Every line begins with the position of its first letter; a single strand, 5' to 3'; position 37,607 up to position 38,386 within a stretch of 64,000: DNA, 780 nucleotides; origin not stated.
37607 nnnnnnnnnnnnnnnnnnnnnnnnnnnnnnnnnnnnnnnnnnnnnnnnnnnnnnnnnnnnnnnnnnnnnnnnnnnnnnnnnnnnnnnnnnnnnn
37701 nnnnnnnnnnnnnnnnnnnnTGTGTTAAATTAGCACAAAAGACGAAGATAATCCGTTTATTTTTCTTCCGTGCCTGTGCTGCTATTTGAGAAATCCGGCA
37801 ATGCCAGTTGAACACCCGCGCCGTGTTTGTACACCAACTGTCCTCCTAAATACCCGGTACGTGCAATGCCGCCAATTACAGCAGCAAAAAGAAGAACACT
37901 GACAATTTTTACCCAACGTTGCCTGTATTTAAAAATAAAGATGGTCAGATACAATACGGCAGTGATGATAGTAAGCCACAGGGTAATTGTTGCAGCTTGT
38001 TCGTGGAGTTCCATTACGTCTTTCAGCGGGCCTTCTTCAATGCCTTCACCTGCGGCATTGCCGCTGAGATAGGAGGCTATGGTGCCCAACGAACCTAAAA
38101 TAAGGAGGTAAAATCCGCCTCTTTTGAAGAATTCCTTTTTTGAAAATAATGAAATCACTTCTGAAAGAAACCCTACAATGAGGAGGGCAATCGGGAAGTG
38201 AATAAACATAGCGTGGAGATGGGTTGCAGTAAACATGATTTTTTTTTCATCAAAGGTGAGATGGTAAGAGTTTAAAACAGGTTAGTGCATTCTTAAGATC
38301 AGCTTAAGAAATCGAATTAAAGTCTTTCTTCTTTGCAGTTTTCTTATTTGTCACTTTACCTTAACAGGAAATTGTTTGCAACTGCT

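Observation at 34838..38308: Candidate undescribed system: TCS-controlled extracytoplasmic rubrerythrin plus DUF2231 membrane partner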

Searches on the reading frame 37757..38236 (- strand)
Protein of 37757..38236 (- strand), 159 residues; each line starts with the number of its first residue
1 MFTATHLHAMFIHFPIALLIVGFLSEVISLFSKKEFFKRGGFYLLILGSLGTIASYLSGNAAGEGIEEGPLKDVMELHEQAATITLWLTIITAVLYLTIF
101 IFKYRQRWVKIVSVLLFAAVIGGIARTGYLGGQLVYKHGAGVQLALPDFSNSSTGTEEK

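Call 5: search_protein_families(library=pfam, proteins=[window:37757-38236:-], max_evalue=0.01)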
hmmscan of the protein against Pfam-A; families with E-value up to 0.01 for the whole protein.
window:37757-38236:- (159 aa): 1 family
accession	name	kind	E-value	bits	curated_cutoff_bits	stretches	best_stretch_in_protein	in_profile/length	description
PF09990.14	DUF2231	-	1.4e-18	67.8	26.4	1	7-143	4-138/139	Predicted membrane protein (DUF2231)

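Call 18: find_homologous_proteins(query=window:37757-38236:-, max_evalue=0.001)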
Query window:37757-38236:- (159 aa): 854 proteins with E <= 0.001 among 1033 candidates; the best 120 are listed.
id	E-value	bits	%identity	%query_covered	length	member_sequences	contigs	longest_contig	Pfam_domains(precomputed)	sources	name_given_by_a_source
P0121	4.8e-96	337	100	100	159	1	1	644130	PF09990.15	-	-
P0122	4.6e-95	334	99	100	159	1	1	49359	PF09990.15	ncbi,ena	-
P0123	3.8e-92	324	96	100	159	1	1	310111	PF09990.15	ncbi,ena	-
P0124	2.5e-91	322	96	100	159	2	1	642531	PF09990.15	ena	-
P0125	1.0e-87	310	91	100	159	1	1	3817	PF09990.15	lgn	-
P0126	4.0e-87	308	87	100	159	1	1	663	PF09990.15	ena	-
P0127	4.8e-87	308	91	100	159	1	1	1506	PF09990.15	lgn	-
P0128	8.6e-87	307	89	100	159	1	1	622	PF09990.15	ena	-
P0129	4.9e-86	304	89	100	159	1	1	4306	PF09990.15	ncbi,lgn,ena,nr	ncbi:MAG TPA: DUF2231 domain-containing protein [Hanamia sp.]|nr:DUF2231 domain-containing protein [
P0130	1.6e-85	303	86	100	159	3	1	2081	PF09990.15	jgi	jgi:uncharacterized membrane protein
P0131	3.1e-85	302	88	100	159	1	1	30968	PF09990.15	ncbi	-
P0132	4.6e-85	301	86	100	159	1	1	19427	PF09990.15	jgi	-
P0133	6.3e-85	301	87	100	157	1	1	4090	PF09990.15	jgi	jgi:uncharacterized membrane protein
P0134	6.9e-83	294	84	100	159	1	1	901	PF09990.15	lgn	-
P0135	2.7e-81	289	83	100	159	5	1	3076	PF09990.15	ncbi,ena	-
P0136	7.5e-81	288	82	100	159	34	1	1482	PF09990.15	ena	-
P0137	3.5e-79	282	81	99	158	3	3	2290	PF09990.15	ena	-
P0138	4.3e-79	282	82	100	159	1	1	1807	PF09990.15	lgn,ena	-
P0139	3.9e-78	279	80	100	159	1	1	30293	PF09990.15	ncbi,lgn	-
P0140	3.9e-78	279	79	100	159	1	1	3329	PF09990.15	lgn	-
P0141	2.6e-75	270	81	100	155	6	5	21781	PF09990.15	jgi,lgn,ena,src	-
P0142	4.3e-73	262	75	100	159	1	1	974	PF09990.15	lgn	-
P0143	2.1e-71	257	73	99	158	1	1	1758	PF09990.15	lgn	-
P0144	3.3e-71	256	75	99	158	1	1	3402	PF09990.15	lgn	-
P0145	7.2e-71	255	75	100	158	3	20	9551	PF09990.15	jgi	jgi:uncharacterized membrane protein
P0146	2.2e-70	254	74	100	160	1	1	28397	PF09990.15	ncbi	ncbi:MAG: DUF2231 domain-containing protein [Ginsengibacter sp.]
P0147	2.9e-70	253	72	99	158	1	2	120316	PF09990.15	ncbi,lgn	-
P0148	4.8e-70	252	76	96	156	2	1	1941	PF09990.15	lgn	-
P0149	9.6e-70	251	71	99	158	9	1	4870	PF09990.15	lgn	-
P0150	1.0e-69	251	73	97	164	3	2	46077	PF09990.15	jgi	jgi:uncharacterized membrane protein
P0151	1.4e-69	251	72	99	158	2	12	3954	PF09990.15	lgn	-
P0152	2.8e-69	250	73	99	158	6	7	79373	PF09990.15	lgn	-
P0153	3.3e-69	250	72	99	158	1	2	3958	PF09990.15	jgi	jgi:uncharacterized membrane protein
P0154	3.6e-69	250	73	96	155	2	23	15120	PF09990.15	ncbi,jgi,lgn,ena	-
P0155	4.1e-69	249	72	99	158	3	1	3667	PF09990.15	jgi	jgi:uncharacterized membrane protein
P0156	3.9e-68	246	73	96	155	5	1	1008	PF09990.15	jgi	jgi:uncharacterized membrane protein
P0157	4.7e-68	246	70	99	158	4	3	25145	PF09990.15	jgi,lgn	jgi:uncharacterized membrane protein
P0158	6.1e-68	246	71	99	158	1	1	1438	PF09990.15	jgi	jgi:uncharacterized membrane protein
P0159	8.8e-68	245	73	96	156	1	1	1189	PF09990.15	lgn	-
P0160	2.0e-67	244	72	96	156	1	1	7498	PF09990.15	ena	-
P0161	2.0e-67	244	70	99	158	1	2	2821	PF09990.15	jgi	jgi:uncharacterized membrane protein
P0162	2.2e-67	244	74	95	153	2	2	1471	PF09990.15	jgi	-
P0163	2.4e-67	244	73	96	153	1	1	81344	PF09990.15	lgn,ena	-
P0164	2.6e-67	244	70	99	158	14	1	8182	PF09990.15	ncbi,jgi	jgi:uncharacterized membrane protein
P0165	3.3e-67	243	71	96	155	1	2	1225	PF09990.15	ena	-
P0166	3.8e-67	243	70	96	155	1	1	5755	PF09990.15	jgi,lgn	jgi:uncharacterized membrane protein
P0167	6.6e-67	242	74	95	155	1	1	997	PF09990.15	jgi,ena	-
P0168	8.1e-67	242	69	99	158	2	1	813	PF09990.15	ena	-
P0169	9.1e-67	242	70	95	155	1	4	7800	PF09990.15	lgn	-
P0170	1.0e-66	242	68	99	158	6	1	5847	PF09990.15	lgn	-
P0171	1.2e-66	241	71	96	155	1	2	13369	PF09990.15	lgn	-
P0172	1.4e-66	241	71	96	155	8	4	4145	PF09990.15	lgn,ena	-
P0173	2.0e-66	241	71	96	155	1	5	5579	PF09990.15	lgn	-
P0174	2.4e-66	240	69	99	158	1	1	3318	PF09990.15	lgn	-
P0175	2.8e-66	240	70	99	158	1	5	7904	PF09990.15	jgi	jgi:uncharacterized membrane protein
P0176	3.0e-66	240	68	99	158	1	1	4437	PF09990.15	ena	-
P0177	3.5e-66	240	69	96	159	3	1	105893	PF09990.15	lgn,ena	-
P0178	3.5e-66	240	71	96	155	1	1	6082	PF09990.15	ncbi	-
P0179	3.6e-66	240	70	99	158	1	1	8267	PF09990.15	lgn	-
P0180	4.5e-66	240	71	96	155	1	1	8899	PF09990.15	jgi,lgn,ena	-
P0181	4.6e-66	240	71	97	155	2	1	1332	PF09990.15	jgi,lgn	jgi:uncharacterized membrane protein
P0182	5.3e-66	239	70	97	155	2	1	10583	PF09990.15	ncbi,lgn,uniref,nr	ncbi:DUF2231 domain-containing protein [[Flexibacter] sp. ATCC 35208]|uniref:DUF2231 domain-containi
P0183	5.7e-66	239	68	99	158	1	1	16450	PF09990.15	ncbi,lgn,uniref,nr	ncbi:MAG: DUF2231 domain-containing protein [Flavobacterium sp.]|uniref:DUF2231 domain-containing pr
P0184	5.7e-66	239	70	99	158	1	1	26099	PF09990.15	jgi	jgi:uncharacterized membrane protein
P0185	6.4e-66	239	71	96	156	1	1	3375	PF09990.15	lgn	-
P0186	8.1e-66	239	72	96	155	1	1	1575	PF09990.15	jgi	-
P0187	8.6e-66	239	74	94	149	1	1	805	PF09990.15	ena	-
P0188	9.2e-66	239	70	99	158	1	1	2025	PF09990.15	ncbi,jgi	jgi:uncharacterized membrane protein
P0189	9.8e-66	238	71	96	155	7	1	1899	PF09990.15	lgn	-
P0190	1.1e-65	238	68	99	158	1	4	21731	PF09990.15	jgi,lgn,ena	jgi:uncharacterized membrane protein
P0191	1.2e-65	238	68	99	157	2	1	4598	PF09990.15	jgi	-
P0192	1.4e-65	238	72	96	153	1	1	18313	PF09990.15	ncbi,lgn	-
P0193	1.4e-65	238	68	99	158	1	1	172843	PF09990.15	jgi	jgi:uncharacterized membrane protein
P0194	1.6e-65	238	73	96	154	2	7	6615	PF09990.15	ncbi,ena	-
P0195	1.6e-65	238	68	99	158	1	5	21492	PF09990.15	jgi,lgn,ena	-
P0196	1.8e-65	238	70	99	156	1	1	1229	PF09990.15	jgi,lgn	-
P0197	1.8e-65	238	68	96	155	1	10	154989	PF09990.15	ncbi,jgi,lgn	-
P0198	1.9e-65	238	70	99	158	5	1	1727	PF09990.15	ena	-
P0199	2.0e-65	237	71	99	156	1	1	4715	PF09990.15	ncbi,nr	ncbi:MAG: DUF2231 domain-containing protein [Bacteroidales bacterium]|nr:DUF2231 domain-containing p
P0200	2.2e-65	237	68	99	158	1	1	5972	PF09990.15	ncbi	ncbi:MAG: DUF2231 domain-containing protein [Flavobacterium sp.]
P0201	2.4e-65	237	70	96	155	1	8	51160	PF09990.15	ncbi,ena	-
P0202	2.6e-65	237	71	96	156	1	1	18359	PF09990.15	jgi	-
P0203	2.6e-65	237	70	99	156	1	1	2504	PF09990.15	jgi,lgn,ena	-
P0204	3.0e-65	237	67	100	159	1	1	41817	PF09990.15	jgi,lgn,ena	-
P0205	3.2e-65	237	69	100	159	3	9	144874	PF09990.15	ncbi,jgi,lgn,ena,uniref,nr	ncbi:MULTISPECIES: DUF2231 domain-containing protein [unclassified Flavobacterium]|jgi:uncharacteriz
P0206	3.7e-65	237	68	99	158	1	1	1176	PF09990.15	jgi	jgi:uncharacterized membrane protein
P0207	4.1e-65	236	68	99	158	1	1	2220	PF09990.15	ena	-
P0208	4.1e-65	236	69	96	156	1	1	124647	PF09990.15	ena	-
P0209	4.1e-65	236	65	99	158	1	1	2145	PF09990.15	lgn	-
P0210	4.2e-65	236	69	98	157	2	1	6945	PF09990.15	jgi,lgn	-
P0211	4.5e-65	236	69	96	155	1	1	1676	PF09990.15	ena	-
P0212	4.7e-65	236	70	96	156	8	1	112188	PF09990.15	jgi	-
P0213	4.9e-65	236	70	97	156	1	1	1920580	PF09990.15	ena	-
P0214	4.9e-65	236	68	99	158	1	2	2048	PF09990.15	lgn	-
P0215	5.0e-65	236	69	96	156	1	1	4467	PF09990.15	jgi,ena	-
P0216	5.0e-65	236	71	95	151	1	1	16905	PF09990.15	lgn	-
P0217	5.2e-65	236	70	99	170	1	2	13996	PF09990.15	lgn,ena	-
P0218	6.0e-65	236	69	100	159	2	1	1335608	PF09990.15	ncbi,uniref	ncbi:DUF2231 domain-containing protein [Flavobacterium sp. RSB2_4_14]|uniref:DUF2231 domain-containi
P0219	6.2e-65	236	67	99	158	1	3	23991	PF09990.15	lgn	-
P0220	6.3e-65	236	68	99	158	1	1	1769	PF09990.15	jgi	jgi:uncharacterized membrane protein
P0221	6.8e-65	236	70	96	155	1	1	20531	PF09990.15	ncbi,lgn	-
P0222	7.1e-65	236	73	94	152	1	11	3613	PF09990.15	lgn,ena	-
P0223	7.5e-65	236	67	100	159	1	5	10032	PF09990.15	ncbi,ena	-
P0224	8.3e-65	235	69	96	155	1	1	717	PF09990.15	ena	-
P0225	8.3e-65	235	66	99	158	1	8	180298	PF09990.15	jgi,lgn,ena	-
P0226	8.4e-65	235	69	96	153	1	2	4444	PF09990.15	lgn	-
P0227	8.5e-65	235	72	96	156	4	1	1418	PF09990.15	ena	-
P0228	8.5e-65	235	69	96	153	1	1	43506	PF09990.15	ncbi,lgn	-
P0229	9.4e-65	235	71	96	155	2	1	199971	PF09990.15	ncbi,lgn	-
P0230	9.6e-65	235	69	100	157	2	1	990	PF09990.15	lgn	-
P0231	9.7e-65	235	69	96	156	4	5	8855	PF09990.15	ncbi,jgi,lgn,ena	-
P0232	9.8e-65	235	69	96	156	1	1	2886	PF09990.15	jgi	-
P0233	1.0e-64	235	71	96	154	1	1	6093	PF09990.15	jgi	jgi:uncharacterized membrane protein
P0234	1.0e-64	235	70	96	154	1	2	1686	PF09990.15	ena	-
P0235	1.0e-64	235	71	96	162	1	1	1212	PF09990.15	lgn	-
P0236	1.0e-64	235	68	99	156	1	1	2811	PF09990.15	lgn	-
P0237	1.2e-64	235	70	97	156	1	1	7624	PF09990.15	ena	-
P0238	1.2e-64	235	70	97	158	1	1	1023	PF09990.15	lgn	-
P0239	1.3e-64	235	71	96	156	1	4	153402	PF09990.15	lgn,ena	-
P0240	1.3e-64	235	70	96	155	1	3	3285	PF09990.15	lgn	-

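Call 19: search_protein_families(library=ncbifam, proteins=[window:37757-38236:-], max_evalue=0.001)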
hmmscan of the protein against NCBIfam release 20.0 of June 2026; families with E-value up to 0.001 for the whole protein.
window:37757-38236:- (159 aa): 0 families

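Call 23: find_homologous_proteins(query=A3, max_evalue=0.001)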
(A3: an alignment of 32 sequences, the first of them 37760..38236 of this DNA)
Query A3 (32 sequences) (159 aa, profile of the alignment): 5153 proteins with E <= 0.001 among 8000 candidates; the best 120 are listed.
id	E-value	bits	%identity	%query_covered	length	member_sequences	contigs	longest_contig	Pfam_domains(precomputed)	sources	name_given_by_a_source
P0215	1.9e-68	247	69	96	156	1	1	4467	PF09990.15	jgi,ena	-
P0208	2.2e-68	247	69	96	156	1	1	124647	PF09990.15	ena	-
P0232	5.9e-68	246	69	96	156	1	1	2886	PF09990.15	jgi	-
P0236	7.5e-68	245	68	99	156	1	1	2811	PF09990.15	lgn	-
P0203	7.7e-68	245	70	99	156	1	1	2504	PF09990.15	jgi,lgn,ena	-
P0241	8.7e-68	245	70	97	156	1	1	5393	PF09990.15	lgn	-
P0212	1.0e-67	245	70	96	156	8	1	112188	PF09990.15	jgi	-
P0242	1.5e-67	245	69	96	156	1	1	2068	PF09990.15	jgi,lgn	jgi:uncharacterized membrane protein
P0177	2.1e-67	244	69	96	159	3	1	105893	PF09990.15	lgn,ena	-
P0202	2.1e-67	244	71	96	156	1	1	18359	PF09990.15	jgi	-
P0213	2.4e-67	244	70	97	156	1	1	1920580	PF09990.15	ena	-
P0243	2.4e-67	244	69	96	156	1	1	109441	PF09990.15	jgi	-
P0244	2.7e-67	244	69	96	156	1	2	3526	PF09990.15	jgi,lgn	jgi:uncharacterized membrane protein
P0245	2.9e-67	244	69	96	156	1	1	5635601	PF09990.15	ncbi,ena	-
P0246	3.0e-67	244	69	96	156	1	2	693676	PF09990.15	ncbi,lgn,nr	ncbi:MAG: DUF2231 domain-containing protein [Prolixibacteraceae bacterium]|nr:DUF2231 domain-contain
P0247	3.8e-67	243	68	96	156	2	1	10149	PF09990.15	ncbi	-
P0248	3.9e-67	243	69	97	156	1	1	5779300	PF09990.15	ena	-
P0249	3.9e-67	243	70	96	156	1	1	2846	PF09990.15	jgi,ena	-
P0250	4.2e-67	243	68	99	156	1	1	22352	PF09990.15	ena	-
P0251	5.0e-67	243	69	96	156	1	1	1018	PF09990.15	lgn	-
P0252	5.5e-67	243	69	99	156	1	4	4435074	PF09990.15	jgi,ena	-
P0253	5.6e-67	243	68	96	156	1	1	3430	PF09990.15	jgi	-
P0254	5.8e-67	243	67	96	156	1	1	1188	PF09990.15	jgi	-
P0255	5.9e-67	243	70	99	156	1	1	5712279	PF09990.15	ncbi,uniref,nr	ncbi:ORF 73 ECLF1 [Aquipluma nitroreducens]|uniref:ORF 73 ECLF1 n=1 Tax=Aquipluma nitroreducens TaxI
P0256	8.0e-67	242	68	99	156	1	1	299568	PF09990.15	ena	-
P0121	8.8e-67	242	100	100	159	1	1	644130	PF09990.15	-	-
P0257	9.0e-67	242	69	96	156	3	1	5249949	PF09990.15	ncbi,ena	-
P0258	1.1e-66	242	70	95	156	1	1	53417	PF09990.15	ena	-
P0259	1.3e-66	241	68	96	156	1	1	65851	PF09990.15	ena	-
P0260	1.6e-66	241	65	96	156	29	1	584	PF09990.15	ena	-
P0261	1.7e-66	241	66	96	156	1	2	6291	PF09990.15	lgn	-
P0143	1.8e-66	241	73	99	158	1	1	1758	PF09990.15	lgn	-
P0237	2.1e-66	241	70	97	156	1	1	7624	PF09990.15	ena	-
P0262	2.2e-66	241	70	96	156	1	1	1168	PF09990.15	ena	-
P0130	2.2e-66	241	86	100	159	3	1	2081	PF09990.15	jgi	jgi:uncharacterized membrane protein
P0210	2.9e-66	240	69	98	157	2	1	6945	PF09990.15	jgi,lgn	-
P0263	3.0e-66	240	69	97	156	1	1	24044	PF09990.15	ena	-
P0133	3.1e-66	240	87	100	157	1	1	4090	PF09990.15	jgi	jgi:uncharacterized membrane protein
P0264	3.2e-66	240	69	95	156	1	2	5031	PF09990.15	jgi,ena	-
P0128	3.4e-66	240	89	100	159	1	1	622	PF09990.15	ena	-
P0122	3.7e-66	240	99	100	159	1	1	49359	PF09990.15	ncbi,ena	-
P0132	3.8e-66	240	86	100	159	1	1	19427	PF09990.15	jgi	-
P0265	4.3e-66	240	68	99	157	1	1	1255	PF09990.15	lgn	-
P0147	4.6e-66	240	72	99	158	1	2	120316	PF09990.15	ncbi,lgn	-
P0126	4.8e-66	240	87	100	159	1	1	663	PF09990.15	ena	-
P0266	5.2e-66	239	70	97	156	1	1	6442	PF09990.15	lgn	-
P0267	5.3e-66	239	69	96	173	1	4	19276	PF09990.15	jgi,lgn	-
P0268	5.6e-66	239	69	97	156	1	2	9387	PF09990.15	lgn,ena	-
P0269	5.6e-66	239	69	97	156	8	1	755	PF09990.15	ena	-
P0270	5.9e-66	239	69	96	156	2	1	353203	PF09990.15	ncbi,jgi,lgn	ncbi:MAG: DUF2231 domain-containing protein [Prolixibacteraceae bacterium]|jgi:uncharacterized membr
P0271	7.6e-66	239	68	96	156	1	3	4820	PF09990.15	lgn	-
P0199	7.8e-66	239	71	99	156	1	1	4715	PF09990.15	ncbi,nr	ncbi:MAG: DUF2231 domain-containing protein [Bacteroidales bacterium]|nr:DUF2231 domain-containing p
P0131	8.2e-66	239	88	100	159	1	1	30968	PF09990.15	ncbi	-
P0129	8.3e-66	239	89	100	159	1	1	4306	PF09990.15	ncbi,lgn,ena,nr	ncbi:MAG TPA: DUF2231 domain-containing protein [Hanamia sp.]|nr:DUF2231 domain-containing protein [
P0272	9.2e-66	239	65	99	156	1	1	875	PF09990.15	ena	-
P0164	1.2e-65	238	70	99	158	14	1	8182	PF09990.15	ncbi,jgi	jgi:uncharacterized membrane protein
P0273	1.2e-65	238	68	96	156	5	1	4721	PF09990.15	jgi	jgi:uncharacterized membrane protein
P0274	1.3e-65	238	66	99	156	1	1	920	PF09990.15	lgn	-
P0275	1.3e-65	238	65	99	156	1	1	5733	PF09990.15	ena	-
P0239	1.3e-65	238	71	96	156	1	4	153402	PF09990.15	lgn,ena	-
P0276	1.4e-65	238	68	96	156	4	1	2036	PF09990.15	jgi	jgi:uncharacterized membrane protein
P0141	1.5e-65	238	81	100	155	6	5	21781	PF09990.15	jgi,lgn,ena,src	-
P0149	1.6e-65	238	71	99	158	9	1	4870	PF09990.15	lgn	-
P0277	1.6e-65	238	68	96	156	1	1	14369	PF09990.15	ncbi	-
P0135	1.6e-65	238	83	100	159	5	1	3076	PF09990.15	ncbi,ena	-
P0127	1.9e-65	238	91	100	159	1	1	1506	PF09990.15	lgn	-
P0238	1.9e-65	238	70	97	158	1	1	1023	PF09990.15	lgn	-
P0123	1.9e-65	238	96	100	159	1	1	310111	PF09990.15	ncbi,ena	-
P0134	2.0e-65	238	84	100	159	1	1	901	PF09990.15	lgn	-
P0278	2.3e-65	237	66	96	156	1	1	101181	PF09990.15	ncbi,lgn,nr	ncbi:MAG: DUF2231 domain-containing protein [Bacteroidota bacterium]|nr:DUF2231 domain-containing pr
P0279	2.3e-65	237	69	96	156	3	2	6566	PF09990.15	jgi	jgi:uncharacterized membrane protein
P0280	2.7e-65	237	66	99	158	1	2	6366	PF09990.15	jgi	-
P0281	2.9e-65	237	67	100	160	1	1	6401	PF09990.15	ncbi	ncbi:MAG: DUF2231 domain-containing protein [Chitinophagales bacterium]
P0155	3.8e-65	237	72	99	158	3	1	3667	PF09990.15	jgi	jgi:uncharacterized membrane protein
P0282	3.9e-65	237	69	99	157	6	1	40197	PF09990.15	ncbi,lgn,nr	ncbi:MAG: DUF2231 domain-containing protein [Bacteroidales bacterium]|nr:DUF2231 domain-containing p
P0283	4.2e-65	237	65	96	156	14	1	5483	PF09990.15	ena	-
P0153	4.5e-65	236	72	99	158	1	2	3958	PF09990.15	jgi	jgi:uncharacterized membrane protein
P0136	4.7e-65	236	82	100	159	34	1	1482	PF09990.15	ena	-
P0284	4.7e-65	236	67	96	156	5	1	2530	PF09990.15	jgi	jgi:uncharacterized membrane protein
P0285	4.8e-65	236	67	96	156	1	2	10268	PF09990.15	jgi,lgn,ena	-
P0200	5.5e-65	236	68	99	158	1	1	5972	PF09990.15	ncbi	ncbi:MAG: DUF2231 domain-containing protein [Flavobacterium sp.]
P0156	5.8e-65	236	73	96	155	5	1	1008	PF09990.15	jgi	jgi:uncharacterized membrane protein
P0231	6.5e-65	236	69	96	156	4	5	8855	PF09990.15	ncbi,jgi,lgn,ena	-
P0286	7.8e-65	236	69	96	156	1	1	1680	PF09990.15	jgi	-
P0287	9.4e-65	235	64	96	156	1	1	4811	PF09990.15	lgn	-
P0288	1.1e-64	235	67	96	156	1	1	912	PF09990.15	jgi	jgi:uncharacterized membrane protein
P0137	1.2e-64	235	81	99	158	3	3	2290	PF09990.15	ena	-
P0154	1.7e-64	235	73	96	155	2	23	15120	PF09990.15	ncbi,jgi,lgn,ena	-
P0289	1.7e-64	235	65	99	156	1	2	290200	PF09990.15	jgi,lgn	jgi:uncharacterized membrane protein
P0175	1.8e-64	234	70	99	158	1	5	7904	PF09990.15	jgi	jgi:uncharacterized membrane protein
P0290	1.8e-64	234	67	96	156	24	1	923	PF09990.15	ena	-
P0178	2.0e-64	234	71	96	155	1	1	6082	PF09990.15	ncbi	-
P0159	2.1e-64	234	73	96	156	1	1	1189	PF09990.15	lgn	-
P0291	2.3e-64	234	68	96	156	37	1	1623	PF09990.15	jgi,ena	-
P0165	2.4e-64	234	71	96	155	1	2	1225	PF09990.15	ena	-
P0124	2.5e-64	234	96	100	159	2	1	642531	PF09990.15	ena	-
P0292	2.5e-64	234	66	96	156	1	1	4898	PF09990.15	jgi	-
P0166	2.6e-64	234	70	96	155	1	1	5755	PF09990.15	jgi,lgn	jgi:uncharacterized membrane protein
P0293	2.6e-64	234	67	96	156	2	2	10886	PF09990.15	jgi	jgi:uncharacterized membrane protein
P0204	2.7e-64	234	67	100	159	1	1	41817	PF09990.15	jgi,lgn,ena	-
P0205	2.9e-64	234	69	100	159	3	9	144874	PF09990.15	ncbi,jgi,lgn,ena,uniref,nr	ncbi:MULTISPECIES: DUF2231 domain-containing protein [unclassified Flavobacterium]|jgi:uncharacteriz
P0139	3.2e-64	234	80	100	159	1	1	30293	PF09990.15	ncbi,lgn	-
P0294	3.3e-64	234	65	96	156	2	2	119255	PF09990.15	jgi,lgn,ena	-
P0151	3.6e-64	233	72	99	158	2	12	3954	PF09990.15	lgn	-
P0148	3.7e-64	233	76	96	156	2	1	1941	PF09990.15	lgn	-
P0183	3.9e-64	233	68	99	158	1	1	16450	PF09990.15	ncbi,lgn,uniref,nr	ncbi:MAG: DUF2231 domain-containing protein [Flavobacterium sp.]|uniref:DUF2231 domain-containing pr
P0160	3.9e-64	233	72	96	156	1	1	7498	PF09990.15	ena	-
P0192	4.2e-64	233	72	96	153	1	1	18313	PF09990.15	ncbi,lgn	-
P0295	4.4e-64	233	68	96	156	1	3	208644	PF09990.15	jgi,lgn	jgi:uncharacterized membrane protein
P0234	4.6e-64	233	70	96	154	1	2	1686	PF09990.15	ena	-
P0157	5.3e-64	233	70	99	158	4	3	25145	PF09990.15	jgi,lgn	jgi:uncharacterized membrane protein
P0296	5.7e-64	233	69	96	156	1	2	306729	PF09990.15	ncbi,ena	-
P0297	6.1e-64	233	71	96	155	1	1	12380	PF09990.15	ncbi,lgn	-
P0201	6.4e-64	233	70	96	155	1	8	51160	PF09990.15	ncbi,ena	-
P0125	6.4e-64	233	91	100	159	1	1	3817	PF09990.15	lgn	-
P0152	9.2e-64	232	73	99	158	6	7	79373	PF09990.15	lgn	-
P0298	9.4e-64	232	65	96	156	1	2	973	PF09990.15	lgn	-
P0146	9.6e-64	232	74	100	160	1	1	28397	PF09990.15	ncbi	ncbi:MAG: DUF2231 domain-containing protein [Ginsengibacter sp.]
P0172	9.7e-64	232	71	96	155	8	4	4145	PF09990.15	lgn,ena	-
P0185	9.7e-64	232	71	96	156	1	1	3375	PF09990.15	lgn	-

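Call 30: predict_structure(alignment_id=A4)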
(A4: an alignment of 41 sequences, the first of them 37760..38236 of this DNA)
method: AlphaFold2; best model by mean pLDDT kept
length: 159 residues; sequences in the alignment: 41
mean_pLDDT: 78.6   pTM: 0.69
mean pLDDT of the five models: 78.6, 72.7, 72.3, 70.8, 69.5
residues with pLDDT >= 90: 49; 70-90: 69; 50-70: 25; < 50: 16
segments of 3 or more residues with pLDDT < 50: 141-146, 151-159
pLDDT, mean of each block of 10 residues (from residue 1): 55 81 91 87 92 84 69 86 93 91 82 92 89 71 49 43
secondary structure, 60 per line:
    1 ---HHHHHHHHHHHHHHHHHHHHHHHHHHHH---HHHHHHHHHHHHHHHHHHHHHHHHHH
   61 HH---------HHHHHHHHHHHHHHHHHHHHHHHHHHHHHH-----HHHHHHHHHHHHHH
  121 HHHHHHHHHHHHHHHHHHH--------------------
elements in order: H4-31 H35-62 H72-101 H107-139
